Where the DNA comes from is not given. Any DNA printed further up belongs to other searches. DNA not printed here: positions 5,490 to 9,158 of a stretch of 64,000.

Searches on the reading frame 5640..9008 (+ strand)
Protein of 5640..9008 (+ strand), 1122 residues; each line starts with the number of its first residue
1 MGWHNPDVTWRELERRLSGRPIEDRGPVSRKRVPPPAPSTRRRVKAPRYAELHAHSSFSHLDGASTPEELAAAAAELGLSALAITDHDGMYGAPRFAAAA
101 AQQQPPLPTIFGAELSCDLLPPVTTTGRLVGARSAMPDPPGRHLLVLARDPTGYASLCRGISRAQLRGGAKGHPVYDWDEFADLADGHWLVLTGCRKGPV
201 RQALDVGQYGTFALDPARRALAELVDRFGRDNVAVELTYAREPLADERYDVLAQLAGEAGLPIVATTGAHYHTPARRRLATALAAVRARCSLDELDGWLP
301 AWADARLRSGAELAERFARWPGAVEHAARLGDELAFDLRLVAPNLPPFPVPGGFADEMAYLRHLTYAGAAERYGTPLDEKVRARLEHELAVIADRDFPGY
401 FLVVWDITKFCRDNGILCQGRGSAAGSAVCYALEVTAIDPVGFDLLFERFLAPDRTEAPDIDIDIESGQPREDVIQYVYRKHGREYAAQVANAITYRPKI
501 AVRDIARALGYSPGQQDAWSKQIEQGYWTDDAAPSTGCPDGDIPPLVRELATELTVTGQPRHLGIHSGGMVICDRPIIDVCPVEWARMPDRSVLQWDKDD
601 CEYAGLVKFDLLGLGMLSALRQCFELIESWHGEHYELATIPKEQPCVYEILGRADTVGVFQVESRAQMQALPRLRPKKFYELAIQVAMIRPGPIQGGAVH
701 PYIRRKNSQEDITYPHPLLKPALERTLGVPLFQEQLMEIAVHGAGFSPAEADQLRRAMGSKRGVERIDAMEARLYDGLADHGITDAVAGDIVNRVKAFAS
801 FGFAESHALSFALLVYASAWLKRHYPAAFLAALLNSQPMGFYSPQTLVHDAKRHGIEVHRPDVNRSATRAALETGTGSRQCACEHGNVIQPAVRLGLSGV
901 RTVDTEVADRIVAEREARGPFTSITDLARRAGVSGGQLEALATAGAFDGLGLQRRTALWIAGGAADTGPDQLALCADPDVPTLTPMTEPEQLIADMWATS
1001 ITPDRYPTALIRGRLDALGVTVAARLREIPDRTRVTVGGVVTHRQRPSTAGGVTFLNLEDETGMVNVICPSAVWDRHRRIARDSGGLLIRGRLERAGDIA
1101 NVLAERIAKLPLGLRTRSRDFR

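Call 11: search_protein_families(library=ncbifam, proteins=[window:5640-9008:+], max_evalue=1)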
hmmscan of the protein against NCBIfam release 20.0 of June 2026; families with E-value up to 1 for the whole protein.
window:5640-9008:+ (1122 aa): 25 families
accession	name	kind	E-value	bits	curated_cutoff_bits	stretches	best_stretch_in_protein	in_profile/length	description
NF004225.0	PRK05672.1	subfamily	0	1400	939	1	46-1122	3-1047/1047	error-prone DNA polymerase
NF004226.0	PRK05673.1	equivalog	2.3e-204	681.5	1002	2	46-958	3-892/1146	DNA polymerase III subunit alpha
TIGR00594.1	polc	superfamily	3.1e-185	618.1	434.35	1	50-962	2-893/1022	DNA polymerase III subunit alpha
NF005298.0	PRK06826.1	equivalog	3.1e-181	604.7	1260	2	47-959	3-891/1151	DNA polymerase III subunit alpha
NF005377.0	PRK06920.1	equivalog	1.7e-135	453.3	1806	1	49-1100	3-1013/1108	DNA polymerase III subunit alpha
NF005617.0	PRK07374.1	equivalog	5.5e-128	428.6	1653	1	49-953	3-896/1170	DNA polymerase III subunit alpha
NF005516.0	PRK07135.1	equivalog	1e-107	361.6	1084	2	376-953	248-815/974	DNA polymerase III DnaE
NF005582.0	PRK07279.1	equivalog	7.4e-102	342.1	1279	2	264-952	151-806/1033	DNA polymerase III subunit alpha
NF004550.0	PRK05898.1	equivalog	5.9e-101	339.2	1182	1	268-954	142-813/971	DNA polymerase III subunit alpha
NF007079.0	PRK09532.1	equivalog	7.7e-95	318.8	1525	1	50-805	4-778/876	DNA polymerase III subunit alpha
NF001688.0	PRK00448.1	equivalog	2.7e-28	98.1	873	3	46-116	335-403/1445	PolC-type DNA polymerase III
TIGR01405.1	polC_Gram_pos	equivalog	2.4e-24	85.2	1043.45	3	45-115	100-168/1211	DNA polymerase III subunit alpha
NF005616.0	PRK07373.1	equivalog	2.8e-17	62.4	646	1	798-955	33-177/449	DNA polymerase III subunit alpha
NF041577.1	nside_bi_sphtase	equivalog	6.4e-09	35.4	400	1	50-118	4-68/276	3',5'-nucleoside bisphosphate phosphatase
NF047791.1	RNaseRnm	equivalog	9.9e-09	34.8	375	1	51-117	4-68/275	RNase RNM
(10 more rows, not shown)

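Call 14: find_related_loci(query=window:5640-9008:+, collection=genome_contigs, flank=10000)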
Query window:5640-9008:+ (1122 aa) in genome_contigs; peptide patterns used: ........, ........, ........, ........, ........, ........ (x = any residue, [..] = any of these).
600 stretches matched a pattern (row limit reached: there are more); 570 encode a relative of the query (tblastn E <= 1e-3); the best 80 are kept; 80 distinct loci.
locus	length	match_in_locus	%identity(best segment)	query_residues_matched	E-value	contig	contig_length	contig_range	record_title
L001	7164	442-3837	69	1-1122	0e+0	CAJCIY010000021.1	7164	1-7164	Candidatus Melainabacteria bacterium isolate BOG_genome_mining.24 genome assembly, contig: k141_4762201, whole genome sh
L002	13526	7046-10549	70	38-1122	0e+0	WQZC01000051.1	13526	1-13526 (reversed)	MAG: Actinomycetes bacterium isolate Emb289P4bin49 Ga0123357_10007454, whole genome shotgun sequence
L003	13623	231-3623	66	1-1122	0e+0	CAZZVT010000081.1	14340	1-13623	MAG: uncultured Jatrophihabitantaceae bacterium isolate Brown_Q.bin.3 genome assembly, contig: NODE_1181_length_14340_co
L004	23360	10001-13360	66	1-1121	0e+0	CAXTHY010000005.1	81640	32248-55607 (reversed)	MAG TPA_asm: uncultured Jatrophihabitans sp. isolate public_SRR11456915_metawrap_bin.10 genome assembly, contig: public_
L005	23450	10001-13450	64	1-1122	0e+0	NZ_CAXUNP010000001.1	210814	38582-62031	MAG: uncultured Jatrophihabitans sp. isolate public_SRR14722143_metawrap_bin.1 public_SRR14722143_metawrap_bin.1_1, whol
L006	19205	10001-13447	65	1-1122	0e+0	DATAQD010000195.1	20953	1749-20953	MAG TPA_asm: Jatrophihabitans sp. isolate SMAG_U5458 k141_201280, whole genome shotgun sequence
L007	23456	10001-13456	65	1-1122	0e+0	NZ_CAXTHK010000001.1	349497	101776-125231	MAG: uncultured Jatrophihabitans sp. isolate public_SRR11456914_metawrap_bin.17 public_SRR11456914_metawrap_bin.17_1, wh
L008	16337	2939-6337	65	1-1122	0e+0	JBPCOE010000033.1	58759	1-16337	MAG: Jatrophihabitans sp. isolate TH_ant_mag_148 S1Ck127_8685205_flag_1_multi_22.9962_len_58759, whole genome shotgun se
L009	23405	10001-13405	65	1-1122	0e+0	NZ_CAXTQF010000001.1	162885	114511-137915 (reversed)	MAG: uncultured Jatrophihabitans sp. isolate public_SRR14722143_metawrap_bin.5 public_SRR14722143_metawrap_bin.5_1, whol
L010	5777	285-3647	65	1-1122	0e+0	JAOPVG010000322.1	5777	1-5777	MAG: Jatrophihabitans sp. isolate RYN_142 scaffold_1561695, whole genome shotgun sequence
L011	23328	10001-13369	65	1-1122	0e+0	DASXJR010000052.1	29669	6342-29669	MAG TPA_asm: Jatrophihabitans sp. isolate SMAG_U5253 k141_3644995, whole genome shotgun sequence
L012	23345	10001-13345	66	1-1122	0e+0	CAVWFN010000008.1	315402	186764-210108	MAG: uncultured Actinomycetota bacterium isolate MFD09671.bin.1.202 genome assembly, contig: contig_32757, whole genome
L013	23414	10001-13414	68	1-1122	0e+0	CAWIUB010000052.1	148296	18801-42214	MAG: uncultured Actinomycetota bacterium isolate MFD01721.bin.1.158 genome assembly, contig: contig_7006, whole genome s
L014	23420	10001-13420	64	1-1122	0e+0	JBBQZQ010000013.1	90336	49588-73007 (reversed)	MAG: Mycobacteriales bacterium isolate Co_metawrap_2244 Cmw_2244_k141_20262091_length_90336_cov_15.9993, whole genome sh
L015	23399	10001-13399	64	1-1122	0e+0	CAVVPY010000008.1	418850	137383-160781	MAG: uncultured Actinomycetota bacterium isolate MFD02581.bin.1.237 genome assembly, contig: contig_99272, whole genome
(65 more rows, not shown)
